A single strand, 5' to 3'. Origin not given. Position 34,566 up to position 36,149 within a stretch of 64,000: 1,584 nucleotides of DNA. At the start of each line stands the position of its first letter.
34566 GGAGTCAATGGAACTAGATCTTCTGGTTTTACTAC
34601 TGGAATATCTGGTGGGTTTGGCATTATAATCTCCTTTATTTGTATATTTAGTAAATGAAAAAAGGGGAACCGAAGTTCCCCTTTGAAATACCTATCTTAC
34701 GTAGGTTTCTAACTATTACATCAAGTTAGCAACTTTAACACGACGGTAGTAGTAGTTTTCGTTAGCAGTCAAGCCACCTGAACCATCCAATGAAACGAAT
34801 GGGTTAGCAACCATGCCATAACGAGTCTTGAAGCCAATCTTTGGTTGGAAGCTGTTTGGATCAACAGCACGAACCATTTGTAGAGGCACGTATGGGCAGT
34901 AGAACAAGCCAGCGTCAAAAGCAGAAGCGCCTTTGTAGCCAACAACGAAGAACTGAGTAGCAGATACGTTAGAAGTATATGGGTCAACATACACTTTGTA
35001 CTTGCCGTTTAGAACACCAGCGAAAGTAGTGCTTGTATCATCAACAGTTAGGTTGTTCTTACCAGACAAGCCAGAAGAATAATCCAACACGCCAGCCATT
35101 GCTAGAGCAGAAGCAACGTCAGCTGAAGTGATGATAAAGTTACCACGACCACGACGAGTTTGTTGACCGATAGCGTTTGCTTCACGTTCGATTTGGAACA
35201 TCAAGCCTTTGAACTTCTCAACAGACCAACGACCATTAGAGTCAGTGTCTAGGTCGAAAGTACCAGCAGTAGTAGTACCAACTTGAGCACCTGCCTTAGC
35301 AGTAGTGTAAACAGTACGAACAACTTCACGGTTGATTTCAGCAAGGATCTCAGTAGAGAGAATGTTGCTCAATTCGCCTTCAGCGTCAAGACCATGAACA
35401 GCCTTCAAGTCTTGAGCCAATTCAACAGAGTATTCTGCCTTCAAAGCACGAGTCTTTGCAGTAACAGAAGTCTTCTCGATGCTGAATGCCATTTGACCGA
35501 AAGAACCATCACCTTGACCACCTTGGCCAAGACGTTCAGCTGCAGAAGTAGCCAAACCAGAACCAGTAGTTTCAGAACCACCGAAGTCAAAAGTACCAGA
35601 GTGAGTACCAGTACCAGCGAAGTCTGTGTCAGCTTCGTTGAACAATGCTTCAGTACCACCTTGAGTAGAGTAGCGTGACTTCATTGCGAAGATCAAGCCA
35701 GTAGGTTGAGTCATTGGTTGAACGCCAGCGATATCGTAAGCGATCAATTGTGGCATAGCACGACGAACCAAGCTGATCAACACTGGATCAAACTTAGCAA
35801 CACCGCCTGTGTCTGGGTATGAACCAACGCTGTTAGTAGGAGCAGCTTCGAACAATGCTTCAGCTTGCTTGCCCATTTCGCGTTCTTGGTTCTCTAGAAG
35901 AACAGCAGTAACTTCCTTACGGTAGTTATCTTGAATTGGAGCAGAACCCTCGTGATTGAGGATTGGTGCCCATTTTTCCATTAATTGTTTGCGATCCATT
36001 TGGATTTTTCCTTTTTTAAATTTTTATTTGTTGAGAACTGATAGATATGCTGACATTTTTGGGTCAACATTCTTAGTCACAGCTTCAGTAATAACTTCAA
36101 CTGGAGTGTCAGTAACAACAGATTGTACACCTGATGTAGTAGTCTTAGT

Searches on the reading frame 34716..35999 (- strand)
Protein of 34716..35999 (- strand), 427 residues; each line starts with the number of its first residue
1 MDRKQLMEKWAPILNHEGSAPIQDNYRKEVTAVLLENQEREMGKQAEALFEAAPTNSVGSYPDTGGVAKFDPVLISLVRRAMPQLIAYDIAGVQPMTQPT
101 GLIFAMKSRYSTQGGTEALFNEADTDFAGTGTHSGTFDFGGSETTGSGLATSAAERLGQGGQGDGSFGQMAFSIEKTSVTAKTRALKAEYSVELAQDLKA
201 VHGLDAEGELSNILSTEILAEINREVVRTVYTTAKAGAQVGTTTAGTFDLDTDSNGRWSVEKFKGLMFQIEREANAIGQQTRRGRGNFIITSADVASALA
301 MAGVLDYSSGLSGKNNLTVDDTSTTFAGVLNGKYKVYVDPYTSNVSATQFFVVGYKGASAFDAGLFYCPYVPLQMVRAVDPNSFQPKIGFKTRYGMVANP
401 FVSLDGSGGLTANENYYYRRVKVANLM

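Call 10: search_dna_similar(query=window:34716-35999:-, collection=phages, mode=protein, max_rows=15)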
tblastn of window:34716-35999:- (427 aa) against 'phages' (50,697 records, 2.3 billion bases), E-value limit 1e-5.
Records with a match: 2588; places in all: 4004; records where one place covers at least 80% of the query: 2501.
Best place of each record, by identity: 60-80% 316; <60% 2272.
By first word of the organism name: Escherichia 671; Synechococcus 389; Klebsiella 332; Salmonella 203; Vibrio 136; Shigella 89; Aeromonas 86; Acinetobacter 71; Cyanophage 61; Enterobacter 58; and 61 more.
By host as written in the record: - 461; Escherichia coli 282; Klebsiella pneumoniae 115; Synechococcus 107; Escherichia coli O157:H7 39; Synechococcus sp. 38; Salmonella enterica 29; Synechococcus sp. WH7803 28; and 575 more.
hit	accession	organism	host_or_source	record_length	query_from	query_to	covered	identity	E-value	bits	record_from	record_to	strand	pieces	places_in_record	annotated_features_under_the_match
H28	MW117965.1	Synechococcus phage S-H38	Synechococcus sp. MW02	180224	4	427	99%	65.2%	3e-172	540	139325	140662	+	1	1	major capsid protein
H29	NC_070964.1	Synechococcus phage S-H38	Synechococcus sp. MW02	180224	4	427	99%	65.2%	3e-172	540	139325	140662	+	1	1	major head protein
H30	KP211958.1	Cyanophage P-TIM40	Prochlorococcus sp. NATL2A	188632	2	427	100%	64.5%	3e-171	537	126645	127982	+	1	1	precursor of major head subunit (major capsid)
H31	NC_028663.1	Cyanophage P-TIM40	Prochlorococcus sp. NATL2A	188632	2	427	100%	64.5%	3e-171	537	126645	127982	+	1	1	major head protein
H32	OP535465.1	Synechococcus phage S-CREM1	Synechococcus sp. CB0101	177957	4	427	99%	64.7%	6e-173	542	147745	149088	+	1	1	major capsid protein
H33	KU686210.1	Synechococcus phage S-WAM1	Synechococcus sp.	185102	2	427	100%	64.0%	6e-172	539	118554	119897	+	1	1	major capsid protein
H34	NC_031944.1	Synechococcus phage S-WAM1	Synechococcus sp.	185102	2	427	100%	64.0%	6e-172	539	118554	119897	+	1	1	major head protein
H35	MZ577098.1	Methylophilales phage Melnitz-3 EXVC039M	Methylophilales_sp._H5P1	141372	4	427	99%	64.1%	1e-169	532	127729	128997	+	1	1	major capsid protein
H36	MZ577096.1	Methylophilales phage Melnitz-2 EXVC040M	Methylophilales_sp._H5P1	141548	4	427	99%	64.1%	1e-169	532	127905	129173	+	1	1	major capsid protein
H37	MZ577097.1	Methylophilales phage Melnitz EXVC044M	Methylophilales_sp._H5P1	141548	4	427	99%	64.1%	1e-169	532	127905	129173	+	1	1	major capsid protein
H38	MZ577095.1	Methylophilales phage Melnitz-1 EXVC043M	Methylophilales_sp._H5P1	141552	4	427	99%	64.1%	1e-169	532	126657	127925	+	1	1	hypothetical protein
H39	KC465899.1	Pelagibacter phage HTVC008M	Candidatus Pelagibacter ubique HTCC1062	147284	2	427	100%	63.6%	7e-167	525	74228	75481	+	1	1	major capsid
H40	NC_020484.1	Pelagibacter phage HTVC008M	Candidatus Pelagibacter ubique HTCC1062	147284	2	427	100%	63.6%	7e-167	525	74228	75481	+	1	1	major head protein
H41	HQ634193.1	Cyanophage P-RSM6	Prochlorococcus NATL2A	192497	2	427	100%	63.4%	4e-168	528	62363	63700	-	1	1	hypothetical protein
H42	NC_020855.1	Cyanophage P-RSM6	Prochlorococcus NATL2A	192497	2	427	100%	63.4%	4e-168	528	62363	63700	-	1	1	major head protein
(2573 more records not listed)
